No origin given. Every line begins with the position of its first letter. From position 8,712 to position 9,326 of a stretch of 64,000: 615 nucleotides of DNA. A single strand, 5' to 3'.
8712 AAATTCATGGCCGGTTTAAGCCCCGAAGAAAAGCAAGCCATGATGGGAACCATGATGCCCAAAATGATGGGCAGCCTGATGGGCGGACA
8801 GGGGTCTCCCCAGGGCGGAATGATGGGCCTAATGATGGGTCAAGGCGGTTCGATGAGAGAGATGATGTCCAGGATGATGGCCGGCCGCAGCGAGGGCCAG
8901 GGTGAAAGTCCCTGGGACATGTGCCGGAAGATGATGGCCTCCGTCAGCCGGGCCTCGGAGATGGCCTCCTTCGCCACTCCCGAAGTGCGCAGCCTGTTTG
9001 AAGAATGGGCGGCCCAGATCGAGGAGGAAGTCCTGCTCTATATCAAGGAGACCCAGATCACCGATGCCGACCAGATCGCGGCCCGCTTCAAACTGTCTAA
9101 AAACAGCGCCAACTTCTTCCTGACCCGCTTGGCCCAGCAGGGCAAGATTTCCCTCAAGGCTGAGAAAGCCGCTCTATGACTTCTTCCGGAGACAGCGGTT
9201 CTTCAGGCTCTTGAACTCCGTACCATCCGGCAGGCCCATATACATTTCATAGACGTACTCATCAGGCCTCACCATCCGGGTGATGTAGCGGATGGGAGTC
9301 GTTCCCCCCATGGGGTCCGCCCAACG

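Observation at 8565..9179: Extremely methionine-rich cytoplasmic protein (MxxxMM tandem repeats) co-transcribed with an ArsR/SmtB metalloregulator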

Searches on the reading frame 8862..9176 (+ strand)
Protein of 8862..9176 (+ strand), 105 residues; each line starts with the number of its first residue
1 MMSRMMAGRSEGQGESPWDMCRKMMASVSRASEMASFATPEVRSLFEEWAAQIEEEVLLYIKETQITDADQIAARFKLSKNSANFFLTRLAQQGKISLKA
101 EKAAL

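Call 32: find_homologous_proteins(query=A2, max_evalue=0.01)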
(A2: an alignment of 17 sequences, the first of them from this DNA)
Query A2 (17 sequences) (100 aa, profile of the alignment): 555 proteins with E <= 0.01 among 2526 candidates; the best 120 are listed.
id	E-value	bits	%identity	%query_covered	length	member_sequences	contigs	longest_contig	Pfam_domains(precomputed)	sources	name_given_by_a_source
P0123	1.0e-39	152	45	89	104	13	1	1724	-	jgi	jgi:hypothetical protein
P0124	1.4e-39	152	47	89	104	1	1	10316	-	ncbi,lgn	-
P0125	5.5e-39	150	46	89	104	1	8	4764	-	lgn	-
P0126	9.1e-39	149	55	94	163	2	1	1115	-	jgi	jgi:hypothetical protein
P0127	1.1e-38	149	43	89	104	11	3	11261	-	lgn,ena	-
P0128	1.4e-38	148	46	89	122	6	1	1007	-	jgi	jgi:hypothetical protein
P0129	1.7e-38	148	48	89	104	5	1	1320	-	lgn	-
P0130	2.1e-38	148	63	95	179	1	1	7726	-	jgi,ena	-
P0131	2.3e-38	148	54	87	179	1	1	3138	-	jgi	jgi:predicted RNA-binding protein (virulence factor B family)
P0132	2.4e-38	148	49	89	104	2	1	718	-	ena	-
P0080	2.6e-38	148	59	86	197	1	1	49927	-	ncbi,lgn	-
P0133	2.6e-38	148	42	91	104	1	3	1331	-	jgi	jgi:hypothetical protein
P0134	3.2e-38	147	48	87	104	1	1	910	-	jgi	jgi:hypothetical protein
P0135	3.7e-38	147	58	88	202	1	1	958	-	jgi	jgi:hypothetical protein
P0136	4.0e-38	147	49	89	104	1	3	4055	-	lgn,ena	-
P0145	2.2e-37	145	49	89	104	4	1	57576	-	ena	-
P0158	9.1e-37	143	45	91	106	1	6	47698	-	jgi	jgi:hypothetical protein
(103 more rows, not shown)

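Call 39: search_protein_representatives(alignment_id=A3)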
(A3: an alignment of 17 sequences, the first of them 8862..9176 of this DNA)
Query: 17 sequences, 109 profile positions. Proteins with E-value up to 0.001 (for the whole library): 406; up to 1e-10: 229; up to 1e-30: 28. The best 150 are listed.
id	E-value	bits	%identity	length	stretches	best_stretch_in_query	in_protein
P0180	2.1e-43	162.8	-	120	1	1-107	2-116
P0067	3.9e-42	158.8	-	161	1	3-108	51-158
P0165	1.2e-40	153.9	-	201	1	3-107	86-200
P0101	8.5e-39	148.0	-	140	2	3-107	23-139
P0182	7.2e-38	145.0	-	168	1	3-108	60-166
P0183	1.7e-36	140.6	-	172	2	3-106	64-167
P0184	2.0e-36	140.4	-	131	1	2-107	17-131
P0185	2.1e-36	140.3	-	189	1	3-104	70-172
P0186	8.8e-36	138.3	-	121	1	4-107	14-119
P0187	2.2e-35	137.0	-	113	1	4-108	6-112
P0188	2.9e-35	136.6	-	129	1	4-107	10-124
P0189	9.1e-35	135.0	-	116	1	4-105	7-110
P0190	1.5e-34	134.4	-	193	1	5-106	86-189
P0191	1.8e-34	134.1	-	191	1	3-104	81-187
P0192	3.9e-34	133.0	-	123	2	2-105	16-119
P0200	4.4e-32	126.4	-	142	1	3-106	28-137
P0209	2.9e-30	120.5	-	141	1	4-105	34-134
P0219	9.8e-28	112.4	-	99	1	17-104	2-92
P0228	1.6e-26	108.5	-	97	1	21-105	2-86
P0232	4.1e-26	107.2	-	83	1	23-104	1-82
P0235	1.2e-25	105.7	-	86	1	23-104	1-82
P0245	1.5e-24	102.1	-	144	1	3-105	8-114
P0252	2.8e-23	98.1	-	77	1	29-104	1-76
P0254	7.0e-23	96.8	-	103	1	21-106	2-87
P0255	7.3e-23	96.7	-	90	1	29-104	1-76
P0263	4.8e-22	94.1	-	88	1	26-104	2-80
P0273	3.6e-21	91.3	-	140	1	1-106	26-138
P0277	6.3e-21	90.5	-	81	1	29-105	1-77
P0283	2.9e-20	88.3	-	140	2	15-106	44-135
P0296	2.6e-19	85.3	-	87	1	25-107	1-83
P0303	2.2e-18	82.3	-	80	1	29-106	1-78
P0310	1.3e-17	79.8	-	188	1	3-105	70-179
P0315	6.0e-17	77.7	-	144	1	4-102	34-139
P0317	1.0e-16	76.9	-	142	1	4-104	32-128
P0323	2.9e-16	75.5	-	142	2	4-105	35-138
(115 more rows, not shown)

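Call 41: search_protein_families(library=ncbifam, proteins=[P0283, P0323, P0317, P0273, P0296, P0245, P0315, P0209, P0200, P0123], max_evalue=0.001)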
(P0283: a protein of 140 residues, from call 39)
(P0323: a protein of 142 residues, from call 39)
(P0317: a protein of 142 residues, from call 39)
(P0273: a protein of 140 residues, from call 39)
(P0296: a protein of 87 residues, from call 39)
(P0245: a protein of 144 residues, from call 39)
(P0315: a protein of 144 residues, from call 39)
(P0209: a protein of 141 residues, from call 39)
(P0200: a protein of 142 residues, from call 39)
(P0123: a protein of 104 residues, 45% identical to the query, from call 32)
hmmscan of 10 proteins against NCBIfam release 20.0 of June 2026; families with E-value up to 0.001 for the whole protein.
P0283 (140 aa): 3 families
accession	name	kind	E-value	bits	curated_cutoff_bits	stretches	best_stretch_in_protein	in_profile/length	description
NF045695.1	seleno_TsoA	equivalog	1.4e-11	44.9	170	1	53-127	69-143/144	LULAXC motif selenoprotein TsoA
TIGR01884.1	cas_HTH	subfamily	7.7e-05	22.2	60.2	1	80-133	136-189/202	CRISPR-associated CARF protein Csa3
NF053609.1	Sul12a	equivalog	0.00073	19.7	150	0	87-132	6-51/103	Sul12a family chromatin-organizing protein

P0323 (142 aa): 1 family
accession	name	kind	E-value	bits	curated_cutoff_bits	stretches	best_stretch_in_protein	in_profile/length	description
NF045695.1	seleno_TsoA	equivalog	3.1e-12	47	170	1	57-131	69-143/144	LULAXC motif selenoprotein TsoA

P0317 (142 aa): 1 family
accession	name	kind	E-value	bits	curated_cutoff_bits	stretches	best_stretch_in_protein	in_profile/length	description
NF045695.1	seleno_TsoA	equivalog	2.6e-11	44.1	170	1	49-120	69-141/144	LULAXC motif selenoprotein TsoA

P0273 (140 aa): 1 family
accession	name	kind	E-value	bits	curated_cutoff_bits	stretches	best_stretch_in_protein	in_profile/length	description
NF045695.1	seleno_TsoA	equivalog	1.5e-09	38.3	170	1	56-128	69-141/144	LULAXC motif selenoprotein TsoA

P0296 (87 aa): 1 family
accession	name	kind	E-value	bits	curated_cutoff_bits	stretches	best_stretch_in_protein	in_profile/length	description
NF045695.1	seleno_TsoA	equivalog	7.2e-11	42.6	170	1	1-72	70-141/144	LULAXC motif selenoprotein TsoA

P0245 (144 aa): 1 family
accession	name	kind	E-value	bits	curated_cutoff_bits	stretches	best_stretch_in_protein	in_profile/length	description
NF045695.1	seleno_TsoA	equivalog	1e-12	48.6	170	1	31-104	68-140/144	LULAXC motif selenoprotein TsoA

P0315 (144 aa): 1 family
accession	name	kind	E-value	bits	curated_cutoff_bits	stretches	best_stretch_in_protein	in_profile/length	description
NF045695.1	seleno_TsoA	equivalog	3.9e-10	40.2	170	1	38-135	46-143/144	LULAXC motif selenoprotein TsoA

P0209 (141 aa): 1 family
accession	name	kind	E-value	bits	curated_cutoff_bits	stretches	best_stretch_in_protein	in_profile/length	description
NF045695.1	seleno_TsoA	equivalog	3.3e-17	63.2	170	1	41-127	57-143/144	LULAXC motif selenoprotein TsoA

P0200 (142 aa): 1 family
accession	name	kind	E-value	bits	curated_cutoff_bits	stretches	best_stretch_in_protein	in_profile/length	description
NF045695.1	seleno_TsoA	equivalog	3.9e-17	62.9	170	1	8-129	27-143/144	LULAXC motif selenoprotein TsoA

P0123 (104 aa): 1 family
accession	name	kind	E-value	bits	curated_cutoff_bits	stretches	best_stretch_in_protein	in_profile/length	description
NF045695.1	seleno_TsoA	equivalog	9.1e-22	77.9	170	1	10-94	60-144/144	LULAXC motif selenoprotein TsoA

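Call 50: find_encoding_contigs(protein=P0145, flank=6000, max_places=1)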
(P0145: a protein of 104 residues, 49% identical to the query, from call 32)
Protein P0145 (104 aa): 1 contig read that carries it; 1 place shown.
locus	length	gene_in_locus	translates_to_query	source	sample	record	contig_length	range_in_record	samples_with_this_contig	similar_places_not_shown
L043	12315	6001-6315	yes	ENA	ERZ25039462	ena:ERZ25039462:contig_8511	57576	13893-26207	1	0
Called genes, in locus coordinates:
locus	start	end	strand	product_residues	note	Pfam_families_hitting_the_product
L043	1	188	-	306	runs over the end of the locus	PF00037:Fer4 (faint), PF12797:Fer4_2 (weak), PF12838:Fer4_7, PF13247:Fer4_11, PF13237:Fer4_10 (weak), PF13187:Fer4_9 (weak)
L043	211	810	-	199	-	PF01597:GCV_H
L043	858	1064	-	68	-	-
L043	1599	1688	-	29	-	-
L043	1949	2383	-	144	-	PF25601:AAA_lid_14, PF02954:HTH_8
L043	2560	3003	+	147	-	-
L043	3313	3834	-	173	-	PF07998:Peptidase_M54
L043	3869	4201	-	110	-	PF02518:HATPase_c, PF14501:HATPase_c_5 (weak)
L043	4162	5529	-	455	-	PF00672:HAMP, PF00512:HisKA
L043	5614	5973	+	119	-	PF01022:HTH_5, PF12840:HTH_20 (weak)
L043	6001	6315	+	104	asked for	-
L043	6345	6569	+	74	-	PF09851:SHOCT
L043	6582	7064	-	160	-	PF02085:Cytochrom_CIII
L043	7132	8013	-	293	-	PF07690:MFS_1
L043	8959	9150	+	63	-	PF07357:DRAT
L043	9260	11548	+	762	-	PF03747:ADP_ribosyl_GH, PF00083:Sugar_tr, PF06609:TRI12 (weak), PF07690:MFS_1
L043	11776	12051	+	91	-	PF00270:DEAD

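Call 51: find_encoding_contigs(protein=P0158, flank=6000, max_places=2)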
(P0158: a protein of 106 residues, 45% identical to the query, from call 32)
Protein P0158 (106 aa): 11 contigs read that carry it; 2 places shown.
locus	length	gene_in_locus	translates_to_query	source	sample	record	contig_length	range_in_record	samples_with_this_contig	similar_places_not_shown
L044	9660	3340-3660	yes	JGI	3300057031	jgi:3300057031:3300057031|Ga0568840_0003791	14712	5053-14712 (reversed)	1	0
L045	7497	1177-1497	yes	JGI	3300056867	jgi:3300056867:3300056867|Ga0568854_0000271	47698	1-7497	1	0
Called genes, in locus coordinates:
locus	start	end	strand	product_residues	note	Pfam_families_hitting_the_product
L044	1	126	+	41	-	?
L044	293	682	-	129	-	PF07080:DUF1348 (weak), PF07366:SnoaL, PF13474:SnoaL_3, PF14534:DUF4440, PF12680:SnoaL_2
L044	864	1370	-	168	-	PF01625:PMSR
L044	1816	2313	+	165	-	PF05425:CopD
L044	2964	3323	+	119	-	PF01022:HTH_5, PF12840:HTH_20 (weak)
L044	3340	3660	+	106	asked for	-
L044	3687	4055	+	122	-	PF09851:SHOCT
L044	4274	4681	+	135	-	-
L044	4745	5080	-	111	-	PF10050:DUF2284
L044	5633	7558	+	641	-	PF00924:MS_channel_2nd, PF21082:MS_channel_3rd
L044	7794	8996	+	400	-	-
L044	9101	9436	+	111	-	PF00313:CSD, PF08206:OB_RNB (faint)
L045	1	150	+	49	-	?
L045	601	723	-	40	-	-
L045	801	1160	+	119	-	PF01022:HTH_5, PF12840:HTH_20 (weak)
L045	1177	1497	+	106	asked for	-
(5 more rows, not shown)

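Call 56: search_protein_families(library=ncbifam, proteins=[L043:6345-6566:+, L044:3687-4052:+, L044:4274-4678:+], max_evalue=0.001)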
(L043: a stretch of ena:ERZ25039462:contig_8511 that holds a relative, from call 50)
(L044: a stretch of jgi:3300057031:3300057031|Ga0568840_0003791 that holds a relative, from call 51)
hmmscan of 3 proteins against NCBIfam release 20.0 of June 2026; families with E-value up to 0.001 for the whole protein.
L043:6345-6566:+ (74 aa): 0 families

L044:3687-4052:+ (122 aa): 0 families

L044:4274-4678:+ (135 aa): 0 families

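Call 59: find_encoding_contigs(protein=P0235, flank=4000, max_places=2)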
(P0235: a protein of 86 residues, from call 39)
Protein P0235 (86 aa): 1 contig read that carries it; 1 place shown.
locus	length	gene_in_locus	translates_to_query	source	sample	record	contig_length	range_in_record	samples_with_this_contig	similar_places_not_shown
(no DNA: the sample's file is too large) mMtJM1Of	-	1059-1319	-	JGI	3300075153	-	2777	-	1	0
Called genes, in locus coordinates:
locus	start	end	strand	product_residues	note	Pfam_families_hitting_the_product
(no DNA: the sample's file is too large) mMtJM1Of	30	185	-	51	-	-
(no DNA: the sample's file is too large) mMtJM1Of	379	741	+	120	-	PF12840:HTH_20 (weak), PF13412:HTH_24 (faint), PF01022:HTH_5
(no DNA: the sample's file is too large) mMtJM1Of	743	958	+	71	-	-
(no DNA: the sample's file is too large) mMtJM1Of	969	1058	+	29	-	-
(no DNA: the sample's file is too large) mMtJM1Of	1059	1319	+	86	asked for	-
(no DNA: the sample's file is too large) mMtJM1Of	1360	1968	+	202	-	PF13489:Methyltransf_23, PF01135:PCMT, PF01209:Ubie_methyltran, PF06325:PrmA (weak), PF13847:Methyltransf_31, PF08241:Methyltransf_11, PF08242:Methyltransf_12, PF13649:Methyltransf_25, +2 more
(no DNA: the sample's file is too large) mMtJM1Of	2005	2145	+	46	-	-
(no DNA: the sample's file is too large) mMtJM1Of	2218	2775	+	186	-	?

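Call 60: find_encoding_contigs(protein=P0263, flank=4000, max_places=2)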
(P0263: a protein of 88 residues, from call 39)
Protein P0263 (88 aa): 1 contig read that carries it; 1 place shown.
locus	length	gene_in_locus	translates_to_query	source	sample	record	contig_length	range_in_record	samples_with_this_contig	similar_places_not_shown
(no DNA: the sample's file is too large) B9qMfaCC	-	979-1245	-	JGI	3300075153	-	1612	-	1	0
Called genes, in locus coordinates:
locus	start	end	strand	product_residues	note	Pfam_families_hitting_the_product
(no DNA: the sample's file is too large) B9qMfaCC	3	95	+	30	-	?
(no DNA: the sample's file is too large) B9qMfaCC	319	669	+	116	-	PF12840:HTH_20 (weak), PF01022:HTH_5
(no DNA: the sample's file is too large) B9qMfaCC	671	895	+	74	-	-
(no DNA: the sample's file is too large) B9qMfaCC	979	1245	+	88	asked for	-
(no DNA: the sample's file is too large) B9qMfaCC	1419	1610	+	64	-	?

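Call 61: search_solved_structures(query=A3, max_evalue=1)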
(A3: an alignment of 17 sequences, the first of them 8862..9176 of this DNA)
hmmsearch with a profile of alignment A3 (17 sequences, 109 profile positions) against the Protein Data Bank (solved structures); distinct sequences matched with E-value up to 1: 17.
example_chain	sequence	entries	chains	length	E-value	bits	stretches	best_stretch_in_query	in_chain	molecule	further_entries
6cmv_A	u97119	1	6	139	0.031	17.4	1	62-103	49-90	Transcriptional regulator Lrs14-like protein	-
8b9x_A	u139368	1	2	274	0.11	15.6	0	52-101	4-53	DDRGK domain-containing protein 1,E3 UFM1-protein ligase 1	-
7pwf_Z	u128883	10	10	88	0.18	15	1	60-106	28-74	40S ribosomal protein S25 | Ribosomal protein S25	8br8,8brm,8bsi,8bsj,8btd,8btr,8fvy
2efo_A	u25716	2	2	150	0.32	14.2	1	57-102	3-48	150aa long hypothetical transcriptional regulator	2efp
2efq_A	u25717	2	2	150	0.33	14.1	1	57-102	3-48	150aa long hypothetical transcriptional regulator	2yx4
2e7w_A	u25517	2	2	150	0.33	14.1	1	57-102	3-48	150aa long hypothetical transcriptional regulator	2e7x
2pmh_A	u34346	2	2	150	0.35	14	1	57-102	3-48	150aa long hypothetical transcriptional regulator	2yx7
2l54_A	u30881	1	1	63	0.42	13.7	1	59-104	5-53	Double-stranded RNA-specific adenosine deaminase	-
2efn_A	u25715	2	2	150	0.44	13.7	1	57-102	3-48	150aa long hypothetical transcriptional regulator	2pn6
2ia0_A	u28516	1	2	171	0.47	13.6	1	55-102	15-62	Putative HTH-type transcriptional regulator PF0864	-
5zu1_A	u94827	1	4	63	0.53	13.4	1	57-104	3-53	Double-stranded RNA-specific adenosine deaminase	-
3irq_D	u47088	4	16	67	0.64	13.2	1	57-104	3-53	Double-stranded RNA-specific adenosine deaminase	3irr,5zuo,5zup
2acj_A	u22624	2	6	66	0.69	13.1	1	57-104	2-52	Double-stranded RNA-specific adenosine deaminase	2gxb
8c0d_B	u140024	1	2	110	0.69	13.1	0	52-102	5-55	DDRGK domain-containing protein 1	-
3ce7_A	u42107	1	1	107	0.74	13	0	25-101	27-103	Specific mitochondrial acyl carrier protein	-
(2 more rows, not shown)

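Call 65: find_related_loci(query=A3, collection=metagenome_contigs, flank=5000)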
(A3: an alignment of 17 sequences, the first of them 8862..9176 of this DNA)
Query A3 (105 aa) in metagenome_contigs; peptide patterns used: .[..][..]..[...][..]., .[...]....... (x = any residue, [..] = any of these).
440 stretches matched a pattern; 225 encode a relative of the query (tblastn E <= 1e-3); the best 80 are kept; 80 distinct loci.
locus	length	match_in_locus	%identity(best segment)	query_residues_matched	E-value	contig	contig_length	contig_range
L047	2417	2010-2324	78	1-104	2e-53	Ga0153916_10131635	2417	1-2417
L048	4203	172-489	75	1-104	2e-52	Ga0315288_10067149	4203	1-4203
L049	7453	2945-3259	73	1-104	7e-51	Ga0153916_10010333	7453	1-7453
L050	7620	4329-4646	74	1-104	3e-51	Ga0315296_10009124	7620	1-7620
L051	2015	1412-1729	73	1-104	3e-51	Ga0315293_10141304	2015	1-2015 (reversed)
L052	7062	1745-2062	72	1-104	2e-50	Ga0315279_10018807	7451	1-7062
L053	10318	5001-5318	71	1-104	3e-50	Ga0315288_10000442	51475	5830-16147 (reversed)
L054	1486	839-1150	73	1-104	1e-51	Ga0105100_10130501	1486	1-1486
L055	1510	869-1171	74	1-101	1e-50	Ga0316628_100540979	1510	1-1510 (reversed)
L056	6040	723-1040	69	1-104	2e-47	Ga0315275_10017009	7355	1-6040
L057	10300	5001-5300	70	1-98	2e-47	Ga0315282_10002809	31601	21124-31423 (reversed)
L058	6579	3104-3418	72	1-104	1e-46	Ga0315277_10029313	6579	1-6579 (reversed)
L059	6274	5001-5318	71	1-104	2e-48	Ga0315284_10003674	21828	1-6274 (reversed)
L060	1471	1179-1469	69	1-97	2e-45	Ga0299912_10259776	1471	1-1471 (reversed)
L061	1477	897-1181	63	9-103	4e-44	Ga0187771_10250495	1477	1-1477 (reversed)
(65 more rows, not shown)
